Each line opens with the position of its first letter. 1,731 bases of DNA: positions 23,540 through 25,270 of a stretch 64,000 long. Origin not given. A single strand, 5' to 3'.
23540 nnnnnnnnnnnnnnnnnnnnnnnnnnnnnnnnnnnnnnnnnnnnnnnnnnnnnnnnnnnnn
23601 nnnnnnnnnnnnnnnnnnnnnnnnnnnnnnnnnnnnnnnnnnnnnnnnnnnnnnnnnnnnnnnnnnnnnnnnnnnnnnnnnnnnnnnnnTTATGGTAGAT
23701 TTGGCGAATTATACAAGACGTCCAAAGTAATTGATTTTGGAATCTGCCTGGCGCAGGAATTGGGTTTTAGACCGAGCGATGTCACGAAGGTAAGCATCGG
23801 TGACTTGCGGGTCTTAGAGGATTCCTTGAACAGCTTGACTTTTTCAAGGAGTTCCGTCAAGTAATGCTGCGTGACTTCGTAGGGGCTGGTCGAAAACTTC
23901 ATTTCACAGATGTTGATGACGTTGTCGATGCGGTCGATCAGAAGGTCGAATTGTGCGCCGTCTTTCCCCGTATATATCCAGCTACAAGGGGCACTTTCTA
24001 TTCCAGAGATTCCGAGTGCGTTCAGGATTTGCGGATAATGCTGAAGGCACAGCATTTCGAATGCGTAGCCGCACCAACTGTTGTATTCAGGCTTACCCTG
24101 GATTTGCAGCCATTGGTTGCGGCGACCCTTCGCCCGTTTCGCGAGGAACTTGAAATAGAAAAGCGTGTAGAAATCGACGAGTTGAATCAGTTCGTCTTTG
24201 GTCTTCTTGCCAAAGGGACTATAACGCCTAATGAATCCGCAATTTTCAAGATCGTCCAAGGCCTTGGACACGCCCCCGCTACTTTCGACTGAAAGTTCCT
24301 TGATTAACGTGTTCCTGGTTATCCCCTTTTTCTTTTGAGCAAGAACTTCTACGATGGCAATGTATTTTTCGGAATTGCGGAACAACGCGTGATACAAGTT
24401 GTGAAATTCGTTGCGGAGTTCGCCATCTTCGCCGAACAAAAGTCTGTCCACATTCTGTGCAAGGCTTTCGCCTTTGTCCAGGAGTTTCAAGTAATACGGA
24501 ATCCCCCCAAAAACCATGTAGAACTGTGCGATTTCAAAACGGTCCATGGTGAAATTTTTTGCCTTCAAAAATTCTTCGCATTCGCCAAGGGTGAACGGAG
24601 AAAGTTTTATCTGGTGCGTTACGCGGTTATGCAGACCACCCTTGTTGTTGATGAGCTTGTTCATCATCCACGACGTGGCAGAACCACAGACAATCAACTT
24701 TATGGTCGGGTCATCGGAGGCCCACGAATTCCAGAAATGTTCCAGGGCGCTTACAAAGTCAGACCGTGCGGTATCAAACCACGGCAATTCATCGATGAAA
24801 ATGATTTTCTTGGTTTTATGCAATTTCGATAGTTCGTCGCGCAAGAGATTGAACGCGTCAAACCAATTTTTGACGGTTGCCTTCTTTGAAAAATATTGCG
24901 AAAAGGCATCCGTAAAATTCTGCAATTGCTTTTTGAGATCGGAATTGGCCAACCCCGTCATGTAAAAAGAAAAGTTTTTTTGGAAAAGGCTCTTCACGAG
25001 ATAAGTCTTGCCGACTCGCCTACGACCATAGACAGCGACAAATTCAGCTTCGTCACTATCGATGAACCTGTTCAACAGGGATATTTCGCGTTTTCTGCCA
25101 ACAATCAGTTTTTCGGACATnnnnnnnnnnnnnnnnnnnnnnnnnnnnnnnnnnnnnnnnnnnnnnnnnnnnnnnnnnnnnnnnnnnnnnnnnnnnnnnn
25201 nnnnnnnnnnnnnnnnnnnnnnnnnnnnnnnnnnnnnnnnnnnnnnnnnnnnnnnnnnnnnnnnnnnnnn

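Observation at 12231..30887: Uncharacterised 23-bp palindrome (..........-N3-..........) in five promoter regions of the lipoprotein array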

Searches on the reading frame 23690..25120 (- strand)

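Call 11: search_protein_families(library=ncbifam, proteins=[window:23690-25120:-])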
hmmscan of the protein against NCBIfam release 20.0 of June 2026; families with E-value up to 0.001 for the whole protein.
window:23690-25120:- (476 aa): 0 families

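Call 22: search_protein_families(library=pfam, proteins=[window:23690-25120:-], max_evalue=0.01)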
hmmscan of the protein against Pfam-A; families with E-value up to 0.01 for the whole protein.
window:23690-25120:- (476 aa): 7 families
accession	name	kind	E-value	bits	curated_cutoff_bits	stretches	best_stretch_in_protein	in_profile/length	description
PF01637.24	ATPase_2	-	1.1e-19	71.6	33.2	1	7-213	2-224/225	ATPase domain predominantly from Archaea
PF13173.12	AAA_14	-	1.1e-09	38.9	27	1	26-180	3-127/129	AAA domain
PF13191.12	AAA_16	-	8.1e-07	30.1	32.6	1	7-126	3-155/167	AAA ATPase domain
PF13401.12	AAA_22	-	6.3e-06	27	27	1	24-147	4-123/130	AAA domain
PF00004.35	AAA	-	4.5e-05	24.3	21.2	1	29-153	2-111/131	ATPase family associated with various cellular activities (AAA)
PF14516.12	AAA_35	-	0.0037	16.6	27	1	105-263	129-292/331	AAA-like domain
PF08279.18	HTH_11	-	0.0062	16.8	25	0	255-296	4-44/55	HTH domain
